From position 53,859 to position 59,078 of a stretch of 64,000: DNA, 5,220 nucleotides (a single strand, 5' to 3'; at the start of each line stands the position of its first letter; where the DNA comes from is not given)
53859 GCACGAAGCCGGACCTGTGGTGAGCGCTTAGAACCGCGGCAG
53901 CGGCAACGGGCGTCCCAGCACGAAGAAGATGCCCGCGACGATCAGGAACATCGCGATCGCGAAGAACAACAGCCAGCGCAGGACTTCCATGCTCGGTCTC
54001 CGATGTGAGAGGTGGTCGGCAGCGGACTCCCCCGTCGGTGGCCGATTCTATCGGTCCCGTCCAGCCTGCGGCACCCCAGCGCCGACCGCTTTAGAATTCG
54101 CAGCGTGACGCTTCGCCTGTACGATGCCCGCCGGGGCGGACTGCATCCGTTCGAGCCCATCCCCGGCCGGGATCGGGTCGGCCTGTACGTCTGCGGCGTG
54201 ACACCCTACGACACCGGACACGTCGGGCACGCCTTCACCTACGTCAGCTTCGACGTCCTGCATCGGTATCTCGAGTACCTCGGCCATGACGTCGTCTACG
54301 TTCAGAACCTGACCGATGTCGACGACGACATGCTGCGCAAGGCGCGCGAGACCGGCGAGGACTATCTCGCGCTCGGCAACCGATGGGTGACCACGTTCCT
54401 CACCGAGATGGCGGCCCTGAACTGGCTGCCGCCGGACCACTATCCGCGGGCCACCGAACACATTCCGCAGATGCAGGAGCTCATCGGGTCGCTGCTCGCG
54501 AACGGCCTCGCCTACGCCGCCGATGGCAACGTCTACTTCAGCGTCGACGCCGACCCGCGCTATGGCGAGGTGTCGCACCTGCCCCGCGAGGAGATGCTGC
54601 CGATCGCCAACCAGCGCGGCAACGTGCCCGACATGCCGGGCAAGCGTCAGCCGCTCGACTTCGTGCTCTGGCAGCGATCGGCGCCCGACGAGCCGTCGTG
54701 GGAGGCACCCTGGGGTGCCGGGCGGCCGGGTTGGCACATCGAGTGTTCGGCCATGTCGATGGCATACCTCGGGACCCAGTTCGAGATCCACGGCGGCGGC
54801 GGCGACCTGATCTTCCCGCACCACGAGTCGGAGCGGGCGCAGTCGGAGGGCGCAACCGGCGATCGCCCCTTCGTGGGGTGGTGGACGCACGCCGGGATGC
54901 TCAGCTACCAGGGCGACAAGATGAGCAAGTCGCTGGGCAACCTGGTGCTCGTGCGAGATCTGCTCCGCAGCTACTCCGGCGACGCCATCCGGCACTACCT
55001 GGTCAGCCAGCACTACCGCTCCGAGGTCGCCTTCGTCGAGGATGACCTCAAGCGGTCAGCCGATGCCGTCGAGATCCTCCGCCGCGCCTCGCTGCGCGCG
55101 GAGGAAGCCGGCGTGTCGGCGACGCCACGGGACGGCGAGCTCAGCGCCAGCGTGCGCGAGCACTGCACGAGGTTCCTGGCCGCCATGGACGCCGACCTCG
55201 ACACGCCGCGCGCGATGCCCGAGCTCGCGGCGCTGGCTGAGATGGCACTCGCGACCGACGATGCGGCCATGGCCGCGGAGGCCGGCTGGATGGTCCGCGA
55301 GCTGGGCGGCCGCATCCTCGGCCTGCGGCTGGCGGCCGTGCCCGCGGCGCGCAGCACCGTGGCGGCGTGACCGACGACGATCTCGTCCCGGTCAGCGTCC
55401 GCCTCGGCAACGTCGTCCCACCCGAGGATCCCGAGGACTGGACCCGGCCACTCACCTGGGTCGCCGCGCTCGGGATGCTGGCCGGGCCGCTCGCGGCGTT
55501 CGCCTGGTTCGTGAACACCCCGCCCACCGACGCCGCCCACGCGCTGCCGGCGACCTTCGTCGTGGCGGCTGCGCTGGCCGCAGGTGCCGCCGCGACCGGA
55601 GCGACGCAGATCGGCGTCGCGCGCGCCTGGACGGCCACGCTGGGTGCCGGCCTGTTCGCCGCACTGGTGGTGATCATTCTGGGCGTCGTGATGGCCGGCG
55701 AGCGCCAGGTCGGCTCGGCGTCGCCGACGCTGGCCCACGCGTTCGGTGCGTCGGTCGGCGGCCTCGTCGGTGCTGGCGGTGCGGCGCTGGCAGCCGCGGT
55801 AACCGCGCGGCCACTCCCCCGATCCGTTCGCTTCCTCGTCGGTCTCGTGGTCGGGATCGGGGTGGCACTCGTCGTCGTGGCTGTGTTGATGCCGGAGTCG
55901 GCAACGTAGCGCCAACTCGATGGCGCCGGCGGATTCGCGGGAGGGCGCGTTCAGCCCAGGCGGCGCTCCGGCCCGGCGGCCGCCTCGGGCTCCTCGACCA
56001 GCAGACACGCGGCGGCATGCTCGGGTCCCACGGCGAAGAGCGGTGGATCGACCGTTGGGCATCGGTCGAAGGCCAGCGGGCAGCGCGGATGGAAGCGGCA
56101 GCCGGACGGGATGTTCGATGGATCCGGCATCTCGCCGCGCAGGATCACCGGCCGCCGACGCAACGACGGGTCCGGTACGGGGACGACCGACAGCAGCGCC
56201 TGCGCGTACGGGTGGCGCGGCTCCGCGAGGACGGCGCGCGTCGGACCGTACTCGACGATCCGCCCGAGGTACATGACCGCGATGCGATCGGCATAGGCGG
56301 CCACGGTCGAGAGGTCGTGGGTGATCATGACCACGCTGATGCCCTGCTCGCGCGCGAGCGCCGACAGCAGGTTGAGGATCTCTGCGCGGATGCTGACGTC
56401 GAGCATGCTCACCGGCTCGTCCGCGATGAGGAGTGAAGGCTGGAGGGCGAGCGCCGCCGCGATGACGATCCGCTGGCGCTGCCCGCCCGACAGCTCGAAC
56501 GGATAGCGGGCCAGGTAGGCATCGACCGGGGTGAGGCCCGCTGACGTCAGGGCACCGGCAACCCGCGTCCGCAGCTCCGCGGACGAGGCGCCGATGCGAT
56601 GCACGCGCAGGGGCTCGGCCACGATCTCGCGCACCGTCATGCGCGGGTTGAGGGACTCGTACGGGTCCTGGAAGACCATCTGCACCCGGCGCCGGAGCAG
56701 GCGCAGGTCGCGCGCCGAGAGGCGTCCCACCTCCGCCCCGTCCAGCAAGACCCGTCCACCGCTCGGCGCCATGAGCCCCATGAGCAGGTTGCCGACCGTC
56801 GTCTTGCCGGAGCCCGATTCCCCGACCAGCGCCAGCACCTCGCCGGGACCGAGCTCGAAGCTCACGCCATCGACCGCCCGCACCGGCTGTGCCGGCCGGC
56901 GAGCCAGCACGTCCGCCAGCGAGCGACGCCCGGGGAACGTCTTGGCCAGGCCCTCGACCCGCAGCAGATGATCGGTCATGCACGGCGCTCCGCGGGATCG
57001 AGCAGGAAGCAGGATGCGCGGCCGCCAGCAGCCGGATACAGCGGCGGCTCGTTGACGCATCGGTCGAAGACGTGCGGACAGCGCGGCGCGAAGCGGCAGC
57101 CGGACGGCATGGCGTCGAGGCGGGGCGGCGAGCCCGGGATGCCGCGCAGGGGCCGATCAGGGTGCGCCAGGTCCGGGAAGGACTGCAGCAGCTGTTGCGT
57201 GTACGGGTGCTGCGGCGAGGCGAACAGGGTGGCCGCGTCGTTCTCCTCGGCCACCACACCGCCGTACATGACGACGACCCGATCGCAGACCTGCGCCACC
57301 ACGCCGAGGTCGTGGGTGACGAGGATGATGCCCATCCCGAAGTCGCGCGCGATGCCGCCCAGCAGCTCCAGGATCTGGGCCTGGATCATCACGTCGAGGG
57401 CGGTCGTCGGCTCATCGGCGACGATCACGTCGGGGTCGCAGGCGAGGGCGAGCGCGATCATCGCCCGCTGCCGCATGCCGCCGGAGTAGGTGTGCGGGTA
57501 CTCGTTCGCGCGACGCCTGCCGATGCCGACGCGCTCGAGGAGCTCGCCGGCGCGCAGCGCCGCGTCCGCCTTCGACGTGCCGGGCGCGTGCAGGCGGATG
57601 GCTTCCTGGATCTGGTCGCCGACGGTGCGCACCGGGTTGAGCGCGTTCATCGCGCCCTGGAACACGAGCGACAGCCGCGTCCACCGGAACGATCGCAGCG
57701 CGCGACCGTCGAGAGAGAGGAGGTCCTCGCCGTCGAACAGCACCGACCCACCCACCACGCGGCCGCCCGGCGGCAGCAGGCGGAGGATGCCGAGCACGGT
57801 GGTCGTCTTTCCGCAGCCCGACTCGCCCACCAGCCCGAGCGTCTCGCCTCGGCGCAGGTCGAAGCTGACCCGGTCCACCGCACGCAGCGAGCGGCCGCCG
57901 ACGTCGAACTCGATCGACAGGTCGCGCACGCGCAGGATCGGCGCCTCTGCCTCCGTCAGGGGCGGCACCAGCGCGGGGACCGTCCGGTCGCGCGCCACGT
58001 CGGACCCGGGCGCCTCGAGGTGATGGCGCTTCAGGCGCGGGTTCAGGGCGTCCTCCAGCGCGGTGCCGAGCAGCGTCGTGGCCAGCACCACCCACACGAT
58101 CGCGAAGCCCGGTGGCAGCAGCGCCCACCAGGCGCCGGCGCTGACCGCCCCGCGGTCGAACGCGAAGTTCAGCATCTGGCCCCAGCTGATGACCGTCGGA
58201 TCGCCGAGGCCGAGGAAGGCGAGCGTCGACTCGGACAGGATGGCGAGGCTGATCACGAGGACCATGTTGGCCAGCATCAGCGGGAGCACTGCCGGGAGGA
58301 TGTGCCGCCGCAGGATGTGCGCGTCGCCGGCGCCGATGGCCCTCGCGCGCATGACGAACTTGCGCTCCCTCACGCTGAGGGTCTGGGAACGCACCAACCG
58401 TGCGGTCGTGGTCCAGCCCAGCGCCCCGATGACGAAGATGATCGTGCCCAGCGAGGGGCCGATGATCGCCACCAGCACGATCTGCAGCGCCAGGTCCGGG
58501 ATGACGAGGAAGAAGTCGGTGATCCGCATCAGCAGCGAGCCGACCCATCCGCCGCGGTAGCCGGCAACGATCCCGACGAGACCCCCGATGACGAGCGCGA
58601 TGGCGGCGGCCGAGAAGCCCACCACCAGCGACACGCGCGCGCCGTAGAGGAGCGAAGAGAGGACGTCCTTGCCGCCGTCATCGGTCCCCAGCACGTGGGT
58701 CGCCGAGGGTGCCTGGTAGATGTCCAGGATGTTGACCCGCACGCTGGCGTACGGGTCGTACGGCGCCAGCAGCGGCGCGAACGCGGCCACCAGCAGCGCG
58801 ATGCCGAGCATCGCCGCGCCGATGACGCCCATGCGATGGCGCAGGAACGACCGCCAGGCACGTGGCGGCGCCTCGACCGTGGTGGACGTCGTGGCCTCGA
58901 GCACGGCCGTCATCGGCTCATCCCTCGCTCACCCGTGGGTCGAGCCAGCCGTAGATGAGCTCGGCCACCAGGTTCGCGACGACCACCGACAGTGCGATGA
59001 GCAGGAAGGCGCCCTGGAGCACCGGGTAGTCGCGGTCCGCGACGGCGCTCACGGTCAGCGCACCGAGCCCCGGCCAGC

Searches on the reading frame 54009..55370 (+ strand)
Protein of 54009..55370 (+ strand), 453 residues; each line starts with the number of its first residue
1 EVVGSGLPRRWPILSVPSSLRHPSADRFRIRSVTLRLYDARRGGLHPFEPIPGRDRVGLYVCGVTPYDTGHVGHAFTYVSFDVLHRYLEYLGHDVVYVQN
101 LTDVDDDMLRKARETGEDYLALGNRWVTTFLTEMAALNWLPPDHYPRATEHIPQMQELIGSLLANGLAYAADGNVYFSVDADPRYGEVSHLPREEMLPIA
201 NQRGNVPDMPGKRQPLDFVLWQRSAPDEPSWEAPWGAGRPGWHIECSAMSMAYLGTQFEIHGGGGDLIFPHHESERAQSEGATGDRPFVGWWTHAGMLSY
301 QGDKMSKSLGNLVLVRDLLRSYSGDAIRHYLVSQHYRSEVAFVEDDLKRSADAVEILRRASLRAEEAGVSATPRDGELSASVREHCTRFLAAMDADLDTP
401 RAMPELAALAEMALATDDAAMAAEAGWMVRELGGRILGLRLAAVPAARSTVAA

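Call 48: search_protein_families(library=ncbifam, proteins=[window:54009-55370:+], max_evalue=0.00001)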
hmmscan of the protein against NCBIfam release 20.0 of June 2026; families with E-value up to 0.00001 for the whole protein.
window:54009-55370:+ (453 aa): 16 families
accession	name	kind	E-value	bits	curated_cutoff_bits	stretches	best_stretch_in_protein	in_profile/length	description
TIGR00435.1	cysS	equivalog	3.1e-118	395.8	340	1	35-414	1-375/466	cysteine--tRNA ligase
TIGR03447.1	mycothiol_MshC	equivalog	7.2e-111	370.9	485.1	1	31-424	14-396/411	cysteine--1-D-myo-inosityl 2-amino-2-deoxy-alpha-D-glucopyranoside ligase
NF011108.0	PRK14536.1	equivalog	4.3e-79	266.6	780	1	35-418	3-408/490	cysteine--tRNA ligase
NF011107.0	PRK14534.1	equivalog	2.8e-45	155.3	744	1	35-355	3-331/481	cysteine--tRNA ligase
TIGR00398.1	metG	equivalog_domain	8.7e-18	64.3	336.35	2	295-349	318-373/530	methionine--tRNA ligase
NF008900.0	PRK12267.1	equivalog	6e-14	51.5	598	1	68-191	17-140/648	methionine--tRNA ligase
NF008957.0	PRK12300.1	subfamily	6e-12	44.3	677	1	296-359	618-682/946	leucine--tRNA ligase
TIGR00422.1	valS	equivalog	2e-11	42.6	612.1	1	276-349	498-572/863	valine--tRNA ligase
NF009687.0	PRK13208.1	equivalog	6.3e-11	41.2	738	1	282-352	512-582/801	valine--tRNA ligase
TIGR00392.1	ileS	equivalog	1.6e-10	39.9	621.4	1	283-357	590-664/861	isoleucine--tRNA ligase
NF008859.0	PRK11893.2-1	equivalog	1.1e-09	37.7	553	0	65-151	12-98/498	methionine--tRNA ligase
NF001100.0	PRK00133.1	equivalog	3.3e-08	32.5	587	0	295-348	321-376/676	methionine--tRNA ligase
NF000540.1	alt_ValS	exception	3.1e-07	28.7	900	0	300-349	570-619/827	valine--tRNA ligase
NF004349.1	PRK05729.1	equivalog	4.1e-07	28.6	704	0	280-338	492-550/860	valine--tRNA ligase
NF008863.0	PRK11893.2-5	equivalog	2.7e-06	26.2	551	0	65-138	15-89/531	methionine--tRNA ligase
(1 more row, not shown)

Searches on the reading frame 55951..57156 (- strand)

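Call 48: search_protein_families(library=ncbifam, proteins=[window:55951-57156:-], max_evalue=0.00001)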
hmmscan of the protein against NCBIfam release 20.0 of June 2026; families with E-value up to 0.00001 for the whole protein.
window:55951-57156:- (401 aa): 182 families (the best 25 are shown)
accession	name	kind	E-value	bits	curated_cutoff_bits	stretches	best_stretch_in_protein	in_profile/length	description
NF008453.0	PRK11308.1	subfamily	1.8e-97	326.6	408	1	60-391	8-330/334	dipeptide ABC transporter ATP-binding protein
NF011659.0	PRK15079.1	equivalog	1.1e-94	317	540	1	86-388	31-332/334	murein tripeptide/oligopeptide ABC transporter ATP binding protein OppF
NF007613.0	PRK10261.1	equivalog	2.1e-87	294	1077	1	62-345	311-588/623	glutathione ABC transporter ATP-binding protein GsiA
NF043071.1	DppF_dipep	equivalog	3.6e-87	292.8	660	1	61-389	10-329/331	dipeptide ABC transporter ATP-binding subunit DppF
NF043078.1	MMSYN1_0168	equivalog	1.3e-71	242.1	800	3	200-335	474-607/649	oligopeptide ABC transporter ATP-binding protein OppF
NF007010.1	PRK09473.1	subfamily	7.5e-70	235.2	575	1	90-386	16-313/318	oligopeptide ABC transporter ATP-binding protein OppD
NF011713.0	PRK15134.1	equivalog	2.2e-69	234.5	834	1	60-324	271-528/529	microcin C ABC transporter ATP-binding protein YejF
NF008246.0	PRK11022.1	equivalog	1.1e-68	231.8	541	1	89-384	17-314/326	dipeptide ABC transporter ATP-binding protein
TIGR02769.1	nickel_nikE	equivalog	9.2e-64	215.5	332.55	1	90-334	22-262/265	nickel import ATP-binding protein NikE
NF043079.1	MMSYN1_0167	equivalog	7.8e-61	206.5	740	1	149-389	298-537/561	oligopeptide ABC transporter ATP-binding protein OppD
NF007739.0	PRK10419.1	subfamily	2.9e-60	204.1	354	1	84-330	19-259/268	nickel ABC transporter ATP-binding protein NikE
TIGR02770.1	nickel_nikD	equivalog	3.1e-58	196.9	318.7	1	95-323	2-227/230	nickel import ATP-binding protein NikD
NF011674.0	PRK15093.1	equivalog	2e-52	178.4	627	1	89-385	17-322/330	putrescine export ABC transporter ATP-binding protein SapD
NF011692.0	PRK15112.1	equivalog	7e-52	176.7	452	1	60-322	1-251/269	putrescine export ABC transporter ATP-binding protein SapF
TIGR04521.1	ECF_ATPase_2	equivalog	1.7e-51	175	330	1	92-313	18-236/279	energy-coupling factor transporter ATPase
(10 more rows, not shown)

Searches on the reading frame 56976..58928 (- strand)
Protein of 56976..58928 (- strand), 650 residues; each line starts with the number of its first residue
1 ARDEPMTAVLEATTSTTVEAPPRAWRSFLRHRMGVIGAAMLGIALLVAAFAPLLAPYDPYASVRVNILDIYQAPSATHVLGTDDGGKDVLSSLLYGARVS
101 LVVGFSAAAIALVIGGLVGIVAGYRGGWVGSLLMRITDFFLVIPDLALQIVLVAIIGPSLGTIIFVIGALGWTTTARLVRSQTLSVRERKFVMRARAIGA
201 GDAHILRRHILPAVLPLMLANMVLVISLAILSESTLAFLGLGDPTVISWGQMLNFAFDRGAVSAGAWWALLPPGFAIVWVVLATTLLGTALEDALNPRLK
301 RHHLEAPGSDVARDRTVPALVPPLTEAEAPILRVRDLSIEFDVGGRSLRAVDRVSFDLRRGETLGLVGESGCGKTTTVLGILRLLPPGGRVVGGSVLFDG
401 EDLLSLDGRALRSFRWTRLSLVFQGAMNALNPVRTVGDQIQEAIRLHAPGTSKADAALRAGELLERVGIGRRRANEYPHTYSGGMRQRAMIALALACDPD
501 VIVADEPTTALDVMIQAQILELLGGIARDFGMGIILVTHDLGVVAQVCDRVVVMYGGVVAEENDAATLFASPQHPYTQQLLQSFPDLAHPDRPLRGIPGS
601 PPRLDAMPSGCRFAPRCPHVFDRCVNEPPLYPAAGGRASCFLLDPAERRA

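Call 48: search_protein_families(library=ncbifam, proteins=[window:56976-58928:-], max_evalue=0.00001)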
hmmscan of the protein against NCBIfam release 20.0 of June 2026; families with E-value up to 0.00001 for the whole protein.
window:56976-58928:- (650 aa): 188 families (the best 25 are shown)
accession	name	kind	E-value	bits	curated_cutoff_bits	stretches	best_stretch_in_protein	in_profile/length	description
NF007010.1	PRK09473.1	subfamily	1.2e-92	310.1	575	1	332-641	2-312/318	oligopeptide ABC transporter ATP-binding protein OppD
NF008246.0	PRK11022.1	equivalog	1.7e-87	293.6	541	1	331-640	3-314/326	dipeptide ABC transporter ATP-binding protein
NF045476.1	Opp4C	equivalog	2.1e-81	273.3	350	1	24-298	6-278/278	oligopeptide ABC transporter permease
NF043079.1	MMSYN1_0167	equivalog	1e-80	272.1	740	2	409-645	298-537/561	oligopeptide ABC transporter ATP-binding protein OppD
NF011713.0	PRK15134.1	equivalog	1.9e-75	254.5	834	1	329-586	3-262/529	microcin C ABC transporter ATP-binding protein YejF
NF007613.0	PRK10261.1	equivalog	6.6e-74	249.4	1077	1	330-588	11-276/623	glutathione ABC transporter ATP-binding protein GsiA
NF008453.0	PRK11308.1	subfamily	2.1e-73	247.4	408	1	345-646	32-329/334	dipeptide ABC transporter ATP-binding protein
TIGR02770.1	nickel_nikD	equivalog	4e-67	226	318.7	1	351-582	2-227/230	nickel import ATP-binding protein NikD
NF011659.0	PRK15079.1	equivalog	4.5e-66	222.8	540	1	344-641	33-329/334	murein tripeptide/oligopeptide ABC transporter ATP binding protein OppF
NF043071.1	DppF_dipep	equivalog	1.3e-64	218.7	660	1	346-644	34-328/331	dipeptide ABC transporter ATP-binding subunit DppF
NF047576.1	opine_ATP_CntF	equivalog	6.7e-62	209.1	385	1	331-583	2-252/264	staphylopine uptake ABC transporter ATP-binding protein CntF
NF047578.1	opine_ATP_CntD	equivalog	6.8e-61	205.8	380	1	331-583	2-252/266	staphylopine uptake ABC transporter ATP-binding protein CntD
NF011674.0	PRK15093.1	equivalog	1.5e-60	205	627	1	330-640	2-321/330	putrescine export ABC transporter ATP-binding protein SapD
NF045474.1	Opp2C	equivalog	9.5e-59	198.8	300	1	61-295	3-235/236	nickel transporter permease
NF045473.1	Opp1C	equivalog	1.3e-57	195.2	350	1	30-299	3-267/267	nickel/cobalt ABC transporter permease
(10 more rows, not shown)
